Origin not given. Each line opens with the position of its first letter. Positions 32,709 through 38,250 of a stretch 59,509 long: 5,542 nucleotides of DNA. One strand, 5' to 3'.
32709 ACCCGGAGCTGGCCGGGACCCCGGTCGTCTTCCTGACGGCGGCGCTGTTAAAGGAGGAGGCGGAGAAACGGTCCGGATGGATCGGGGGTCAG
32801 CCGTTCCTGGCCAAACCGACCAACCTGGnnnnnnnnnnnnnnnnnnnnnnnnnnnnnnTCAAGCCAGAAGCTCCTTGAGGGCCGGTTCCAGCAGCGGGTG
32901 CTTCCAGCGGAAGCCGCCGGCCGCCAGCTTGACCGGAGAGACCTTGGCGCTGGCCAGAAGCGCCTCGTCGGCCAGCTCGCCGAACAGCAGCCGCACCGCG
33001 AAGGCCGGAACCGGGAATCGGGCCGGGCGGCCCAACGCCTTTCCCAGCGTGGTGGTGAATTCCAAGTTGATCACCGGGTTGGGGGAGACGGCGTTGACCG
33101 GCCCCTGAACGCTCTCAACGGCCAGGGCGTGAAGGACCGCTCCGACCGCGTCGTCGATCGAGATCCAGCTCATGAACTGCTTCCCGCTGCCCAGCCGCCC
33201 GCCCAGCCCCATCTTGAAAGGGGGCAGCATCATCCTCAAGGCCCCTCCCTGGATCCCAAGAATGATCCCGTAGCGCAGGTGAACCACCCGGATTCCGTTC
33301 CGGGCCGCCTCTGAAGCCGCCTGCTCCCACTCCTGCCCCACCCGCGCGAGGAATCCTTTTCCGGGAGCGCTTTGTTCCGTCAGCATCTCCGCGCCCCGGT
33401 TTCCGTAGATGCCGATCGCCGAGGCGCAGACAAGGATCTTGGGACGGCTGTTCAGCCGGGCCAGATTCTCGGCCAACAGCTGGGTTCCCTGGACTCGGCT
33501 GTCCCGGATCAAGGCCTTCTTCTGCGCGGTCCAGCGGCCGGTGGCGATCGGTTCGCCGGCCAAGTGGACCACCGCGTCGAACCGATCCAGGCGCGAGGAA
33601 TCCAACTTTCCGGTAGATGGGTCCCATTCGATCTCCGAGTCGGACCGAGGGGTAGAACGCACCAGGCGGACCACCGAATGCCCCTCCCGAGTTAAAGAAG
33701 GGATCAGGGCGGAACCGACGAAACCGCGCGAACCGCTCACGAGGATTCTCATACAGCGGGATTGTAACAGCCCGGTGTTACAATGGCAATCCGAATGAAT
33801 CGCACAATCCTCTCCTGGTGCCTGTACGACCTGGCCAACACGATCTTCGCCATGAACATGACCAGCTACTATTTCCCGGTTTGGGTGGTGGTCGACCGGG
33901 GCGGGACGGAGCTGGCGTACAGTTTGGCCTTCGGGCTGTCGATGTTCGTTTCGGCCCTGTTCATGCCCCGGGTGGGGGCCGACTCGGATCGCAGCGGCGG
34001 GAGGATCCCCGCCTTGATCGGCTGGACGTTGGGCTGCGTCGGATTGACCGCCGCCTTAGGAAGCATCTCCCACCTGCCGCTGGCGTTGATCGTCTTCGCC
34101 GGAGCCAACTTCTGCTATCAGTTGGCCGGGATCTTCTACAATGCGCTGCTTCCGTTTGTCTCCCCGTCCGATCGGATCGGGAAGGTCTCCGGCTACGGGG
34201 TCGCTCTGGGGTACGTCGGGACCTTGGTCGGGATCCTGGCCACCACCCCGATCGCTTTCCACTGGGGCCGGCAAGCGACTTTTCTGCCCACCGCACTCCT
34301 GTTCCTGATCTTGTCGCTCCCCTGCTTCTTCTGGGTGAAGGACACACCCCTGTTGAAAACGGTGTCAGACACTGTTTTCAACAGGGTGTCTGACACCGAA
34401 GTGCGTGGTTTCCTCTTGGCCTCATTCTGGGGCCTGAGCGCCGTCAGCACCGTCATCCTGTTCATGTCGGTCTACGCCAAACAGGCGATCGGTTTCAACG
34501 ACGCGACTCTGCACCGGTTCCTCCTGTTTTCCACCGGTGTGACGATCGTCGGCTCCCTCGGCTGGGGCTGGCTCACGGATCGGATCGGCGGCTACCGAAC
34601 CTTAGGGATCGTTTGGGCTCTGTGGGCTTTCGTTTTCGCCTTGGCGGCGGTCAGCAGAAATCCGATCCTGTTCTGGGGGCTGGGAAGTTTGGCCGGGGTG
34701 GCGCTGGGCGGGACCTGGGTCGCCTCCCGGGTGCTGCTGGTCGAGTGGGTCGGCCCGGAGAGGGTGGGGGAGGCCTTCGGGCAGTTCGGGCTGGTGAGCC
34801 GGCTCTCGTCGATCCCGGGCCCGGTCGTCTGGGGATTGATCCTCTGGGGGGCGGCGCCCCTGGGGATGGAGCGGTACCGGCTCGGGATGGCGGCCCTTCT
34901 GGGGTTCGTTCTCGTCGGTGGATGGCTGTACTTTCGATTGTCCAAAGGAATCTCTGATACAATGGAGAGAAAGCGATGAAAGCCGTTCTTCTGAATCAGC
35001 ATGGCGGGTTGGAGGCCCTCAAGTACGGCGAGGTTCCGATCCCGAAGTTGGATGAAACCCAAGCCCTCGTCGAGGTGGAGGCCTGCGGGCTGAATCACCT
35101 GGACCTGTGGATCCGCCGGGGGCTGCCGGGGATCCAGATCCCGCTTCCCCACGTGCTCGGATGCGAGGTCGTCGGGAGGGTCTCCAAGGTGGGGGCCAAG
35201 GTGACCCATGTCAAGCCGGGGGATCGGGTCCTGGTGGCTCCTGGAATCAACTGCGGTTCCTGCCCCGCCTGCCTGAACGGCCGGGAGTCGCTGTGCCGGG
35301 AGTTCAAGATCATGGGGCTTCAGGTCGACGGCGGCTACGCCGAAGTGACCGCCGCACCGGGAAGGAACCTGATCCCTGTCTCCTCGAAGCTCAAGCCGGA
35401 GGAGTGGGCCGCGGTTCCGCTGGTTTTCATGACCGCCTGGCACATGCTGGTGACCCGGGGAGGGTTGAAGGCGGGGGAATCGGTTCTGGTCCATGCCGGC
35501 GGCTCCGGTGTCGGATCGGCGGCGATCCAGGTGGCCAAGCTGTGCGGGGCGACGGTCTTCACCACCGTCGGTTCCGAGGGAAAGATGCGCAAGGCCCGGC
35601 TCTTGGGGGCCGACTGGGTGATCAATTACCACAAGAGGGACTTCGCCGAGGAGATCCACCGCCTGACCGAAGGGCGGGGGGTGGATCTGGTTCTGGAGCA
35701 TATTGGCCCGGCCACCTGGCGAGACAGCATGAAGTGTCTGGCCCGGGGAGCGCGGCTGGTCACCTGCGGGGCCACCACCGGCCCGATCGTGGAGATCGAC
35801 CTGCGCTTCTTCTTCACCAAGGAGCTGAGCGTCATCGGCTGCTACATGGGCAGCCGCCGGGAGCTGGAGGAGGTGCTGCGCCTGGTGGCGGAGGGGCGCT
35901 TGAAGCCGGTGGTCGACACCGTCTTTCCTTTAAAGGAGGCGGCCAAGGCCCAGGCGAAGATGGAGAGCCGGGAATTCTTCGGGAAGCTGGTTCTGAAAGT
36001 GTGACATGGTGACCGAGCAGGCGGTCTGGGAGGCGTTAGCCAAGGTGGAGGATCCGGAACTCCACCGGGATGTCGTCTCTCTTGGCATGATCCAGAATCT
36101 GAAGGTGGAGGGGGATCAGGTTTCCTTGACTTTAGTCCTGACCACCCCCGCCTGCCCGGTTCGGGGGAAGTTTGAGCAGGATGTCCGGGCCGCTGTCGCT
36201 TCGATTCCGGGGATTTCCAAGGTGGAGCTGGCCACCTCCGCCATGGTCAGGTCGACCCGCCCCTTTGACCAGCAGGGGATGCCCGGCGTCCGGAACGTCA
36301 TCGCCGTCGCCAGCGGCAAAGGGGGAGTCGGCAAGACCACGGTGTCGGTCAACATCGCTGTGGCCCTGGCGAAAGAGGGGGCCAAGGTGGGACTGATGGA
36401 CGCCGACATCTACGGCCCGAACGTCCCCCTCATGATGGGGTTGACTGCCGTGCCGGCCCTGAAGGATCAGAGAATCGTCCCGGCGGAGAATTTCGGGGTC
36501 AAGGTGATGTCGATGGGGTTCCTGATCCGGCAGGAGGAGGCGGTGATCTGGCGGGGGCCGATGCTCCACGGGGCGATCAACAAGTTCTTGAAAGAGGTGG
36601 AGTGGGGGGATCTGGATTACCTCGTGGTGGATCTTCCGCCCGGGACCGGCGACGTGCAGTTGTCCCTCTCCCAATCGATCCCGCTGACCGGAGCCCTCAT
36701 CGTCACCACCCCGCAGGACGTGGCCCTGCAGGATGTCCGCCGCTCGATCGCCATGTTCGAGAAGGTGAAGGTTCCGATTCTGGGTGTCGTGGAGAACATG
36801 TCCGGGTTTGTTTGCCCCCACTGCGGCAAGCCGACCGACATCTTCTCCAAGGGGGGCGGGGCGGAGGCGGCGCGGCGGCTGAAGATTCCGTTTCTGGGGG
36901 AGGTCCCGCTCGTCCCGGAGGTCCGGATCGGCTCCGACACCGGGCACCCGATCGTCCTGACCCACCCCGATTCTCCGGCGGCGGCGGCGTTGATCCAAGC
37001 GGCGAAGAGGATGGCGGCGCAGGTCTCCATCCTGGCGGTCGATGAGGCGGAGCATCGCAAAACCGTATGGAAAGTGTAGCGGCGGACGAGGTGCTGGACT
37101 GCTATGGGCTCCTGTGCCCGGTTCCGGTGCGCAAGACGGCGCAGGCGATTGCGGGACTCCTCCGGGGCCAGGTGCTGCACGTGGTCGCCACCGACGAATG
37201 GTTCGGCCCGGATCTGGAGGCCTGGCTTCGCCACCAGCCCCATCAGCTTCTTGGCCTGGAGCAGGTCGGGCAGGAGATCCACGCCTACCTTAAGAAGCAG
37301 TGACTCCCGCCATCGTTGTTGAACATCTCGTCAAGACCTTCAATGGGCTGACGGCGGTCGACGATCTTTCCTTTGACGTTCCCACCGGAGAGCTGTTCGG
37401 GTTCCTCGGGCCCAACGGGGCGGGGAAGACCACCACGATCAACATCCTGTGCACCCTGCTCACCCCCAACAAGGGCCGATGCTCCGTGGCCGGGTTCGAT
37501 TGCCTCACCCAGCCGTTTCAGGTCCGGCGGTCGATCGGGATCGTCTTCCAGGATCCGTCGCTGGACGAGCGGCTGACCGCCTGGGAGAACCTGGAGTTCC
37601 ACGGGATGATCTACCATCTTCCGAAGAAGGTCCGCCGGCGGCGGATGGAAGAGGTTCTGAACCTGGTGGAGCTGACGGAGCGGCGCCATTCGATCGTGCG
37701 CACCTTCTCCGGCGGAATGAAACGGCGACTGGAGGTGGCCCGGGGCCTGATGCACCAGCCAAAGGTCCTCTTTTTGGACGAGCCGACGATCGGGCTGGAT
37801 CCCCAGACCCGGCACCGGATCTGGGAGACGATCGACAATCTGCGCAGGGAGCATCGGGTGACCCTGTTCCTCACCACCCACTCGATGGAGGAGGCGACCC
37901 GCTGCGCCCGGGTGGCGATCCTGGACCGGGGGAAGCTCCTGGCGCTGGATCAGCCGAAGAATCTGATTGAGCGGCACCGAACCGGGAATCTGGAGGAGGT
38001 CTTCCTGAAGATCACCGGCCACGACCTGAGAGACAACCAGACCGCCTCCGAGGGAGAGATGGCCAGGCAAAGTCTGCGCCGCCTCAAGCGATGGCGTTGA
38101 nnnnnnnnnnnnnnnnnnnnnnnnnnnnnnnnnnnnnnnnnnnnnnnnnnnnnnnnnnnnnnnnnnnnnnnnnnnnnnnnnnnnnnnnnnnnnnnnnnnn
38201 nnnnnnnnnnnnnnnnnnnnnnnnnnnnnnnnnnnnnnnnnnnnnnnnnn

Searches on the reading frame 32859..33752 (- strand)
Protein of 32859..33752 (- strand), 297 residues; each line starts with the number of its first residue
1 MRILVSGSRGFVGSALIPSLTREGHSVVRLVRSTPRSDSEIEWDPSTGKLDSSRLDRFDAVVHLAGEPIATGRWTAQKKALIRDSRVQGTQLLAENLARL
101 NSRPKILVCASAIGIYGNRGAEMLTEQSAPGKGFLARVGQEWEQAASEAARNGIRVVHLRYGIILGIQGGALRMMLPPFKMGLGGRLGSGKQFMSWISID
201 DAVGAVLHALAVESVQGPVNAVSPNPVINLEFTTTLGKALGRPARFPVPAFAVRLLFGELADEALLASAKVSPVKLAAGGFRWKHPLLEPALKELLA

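Call 78: search_protein_families(library=pfam, proteins=[window:32859-33752:-], max_evalue=0.0001)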
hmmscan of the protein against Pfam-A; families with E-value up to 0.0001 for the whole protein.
window:32859-33752:- (297 aa): 3 families
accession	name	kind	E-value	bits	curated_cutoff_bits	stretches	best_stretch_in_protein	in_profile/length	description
PF01370.27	Epimerase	-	2.2e-17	63.7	20.9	1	3-212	1-227/240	NAD dependent epimerase/dehydratase family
PF08338.16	DUF1731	-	1e-15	57.6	27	1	248-295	1-47/47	Domain of unknown function (DUF1731)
PF16363.11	GDP_Man_Dehyd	-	5.7e-05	23.2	27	0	4-35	1-32/332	GDP-mannose 4,6 dehydratase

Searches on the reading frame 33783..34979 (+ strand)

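Call 18: search_protein_families(library=pfam, proteins=[window:33783-34979:+], max_evalue=0.001)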
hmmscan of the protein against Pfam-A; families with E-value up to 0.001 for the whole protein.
window:33783-34979:+ (398 aa): 2 families
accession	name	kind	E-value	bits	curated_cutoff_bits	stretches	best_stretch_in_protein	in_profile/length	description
PF07690.21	MFS_1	-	4.6e-20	72.3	33.4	2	21-241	9-236/347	Major Facilitator Superfamily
PF11700.14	ATG22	-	3.8e-08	32.9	24.1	1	48-383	75-469/482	Vacuole effluxer Atg22 like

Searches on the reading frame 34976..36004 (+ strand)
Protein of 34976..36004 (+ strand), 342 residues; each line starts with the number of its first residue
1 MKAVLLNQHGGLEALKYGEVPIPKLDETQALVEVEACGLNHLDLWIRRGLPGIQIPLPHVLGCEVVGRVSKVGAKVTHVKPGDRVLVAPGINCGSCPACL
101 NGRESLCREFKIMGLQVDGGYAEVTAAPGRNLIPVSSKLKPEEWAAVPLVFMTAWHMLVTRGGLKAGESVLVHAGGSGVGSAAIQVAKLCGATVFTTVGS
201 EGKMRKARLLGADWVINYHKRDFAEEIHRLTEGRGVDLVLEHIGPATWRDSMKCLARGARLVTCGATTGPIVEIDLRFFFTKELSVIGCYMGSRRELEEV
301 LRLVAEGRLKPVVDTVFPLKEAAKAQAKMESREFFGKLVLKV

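Call 18: search_protein_families(library=pfam, proteins=[window:34976-36004:+], max_evalue=0.001)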
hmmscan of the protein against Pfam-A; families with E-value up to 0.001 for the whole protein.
window:34976-36004:+ (342 aa): 3 families
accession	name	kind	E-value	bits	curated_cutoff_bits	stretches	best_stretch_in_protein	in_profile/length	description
PF00107.32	ADH_zinc_N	-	8.3e-37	126.5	31.8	1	178-305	1-128/129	Zinc-binding dehydrogenase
PF08240.17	ADH_N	-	2.3e-27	95.7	23.5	1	27-136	2-103/104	Alcohol dehydrogenase GroES-like domain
PF13602.12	ADH_zinc_N_2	-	3.6e-27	96.3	27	1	210-340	1-134/134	Zinc-binding dehydrogenase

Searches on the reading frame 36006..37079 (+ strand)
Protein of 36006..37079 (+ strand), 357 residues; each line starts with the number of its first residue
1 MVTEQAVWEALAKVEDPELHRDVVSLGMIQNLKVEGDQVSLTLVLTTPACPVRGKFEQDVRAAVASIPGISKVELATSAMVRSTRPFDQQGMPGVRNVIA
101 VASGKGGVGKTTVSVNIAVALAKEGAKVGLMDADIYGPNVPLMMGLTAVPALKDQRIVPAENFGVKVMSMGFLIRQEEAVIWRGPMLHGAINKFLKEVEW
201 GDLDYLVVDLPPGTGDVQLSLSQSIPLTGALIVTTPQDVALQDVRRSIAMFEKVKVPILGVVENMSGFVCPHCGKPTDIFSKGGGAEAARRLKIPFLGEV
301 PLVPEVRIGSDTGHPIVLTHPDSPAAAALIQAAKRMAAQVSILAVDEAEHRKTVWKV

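Call 18: search_protein_families(library=pfam, proteins=[window:36006-37079:+], max_evalue=0.001)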
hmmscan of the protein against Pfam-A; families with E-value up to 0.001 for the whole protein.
window:36006-37079:+ (357 aa): 9 families
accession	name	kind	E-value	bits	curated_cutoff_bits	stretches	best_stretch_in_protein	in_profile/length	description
PF10609.15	ParA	-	4.6e-105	350.9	27.1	1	95-336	2-245/246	NUBPL iron-transfer P-loop NTPase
PF01883.24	FeS_assembly_P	-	1.9e-22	79.8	23.5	1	4-74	1-72/73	Iron-sulfur cluster assembly protein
PF01656.29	CbiA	-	3.3e-15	56.6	25.4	1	99-313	1-122/125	CobQ/CobB/MinD/ParA nucleotide binding domain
PF13614.12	AAA_31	-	2.9e-12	47.3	27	1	97-137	2-42/177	AAA domain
PF02374.21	ArsA_ATPase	-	1.2e-07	31.7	24.3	1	101-132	5-36/305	Anion-transporting ATPase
PF09140.17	MipZ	-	7.8e-07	29.1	20.7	1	98-135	2-39/262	ATPase MipZ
PF07015.17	VirC1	-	0.00011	22.1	24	1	97-135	2-40/231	VirC1 protein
PF00142.24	Fer4_NifH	-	0.00035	20.6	25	0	103-134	6-37/271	4Fe-4S iron sulfur cluster binding proteins, NifH/frxC family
PF25199.1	nSTAND_NTPase5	-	0.00045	20.5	34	0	93-135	41-80/145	Novel STAND NTPase 5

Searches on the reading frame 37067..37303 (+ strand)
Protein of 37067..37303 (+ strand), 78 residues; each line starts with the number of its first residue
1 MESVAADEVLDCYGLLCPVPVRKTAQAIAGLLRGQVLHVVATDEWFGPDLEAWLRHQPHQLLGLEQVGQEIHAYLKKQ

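Call 96: search_protein_families(library=pfam, proteins=[window:37067-37303:+], max_evalue=0.001)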
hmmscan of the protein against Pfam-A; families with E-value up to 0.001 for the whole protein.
window:37067-37303:+ (78 aa): 1 family
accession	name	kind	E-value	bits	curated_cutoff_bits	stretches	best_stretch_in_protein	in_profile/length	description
PF01206.22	TusA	-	1.6e-15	57.1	28.6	1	9-77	2-70/70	Sulfurtransferase TusA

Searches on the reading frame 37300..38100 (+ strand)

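Call 18: search_protein_families(library=pfam, proteins=[window:37300-38100:+], max_evalue=0.001)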
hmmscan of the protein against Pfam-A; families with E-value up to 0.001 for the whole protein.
window:37300-38100:+ (266 aa): 4 families
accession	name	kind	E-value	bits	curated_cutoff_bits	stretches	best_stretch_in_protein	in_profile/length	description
PF00005.33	ABC_tran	-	9.6e-34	117.4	25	1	21-163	2-136/137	ABC transporter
PF13304.12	AAA_21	-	2.8e-12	47.8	27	1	151-197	253-301/304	AAA domain, putative AbiEii toxin, Type IV TA system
PF13476.12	AAA_23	-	3.5e-05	25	27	1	21-61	11-50/201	AAA domain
PF13175.12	AAA_15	-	6.5e-05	23.2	32.1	0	153-195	328-370/374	AAA ATPase domain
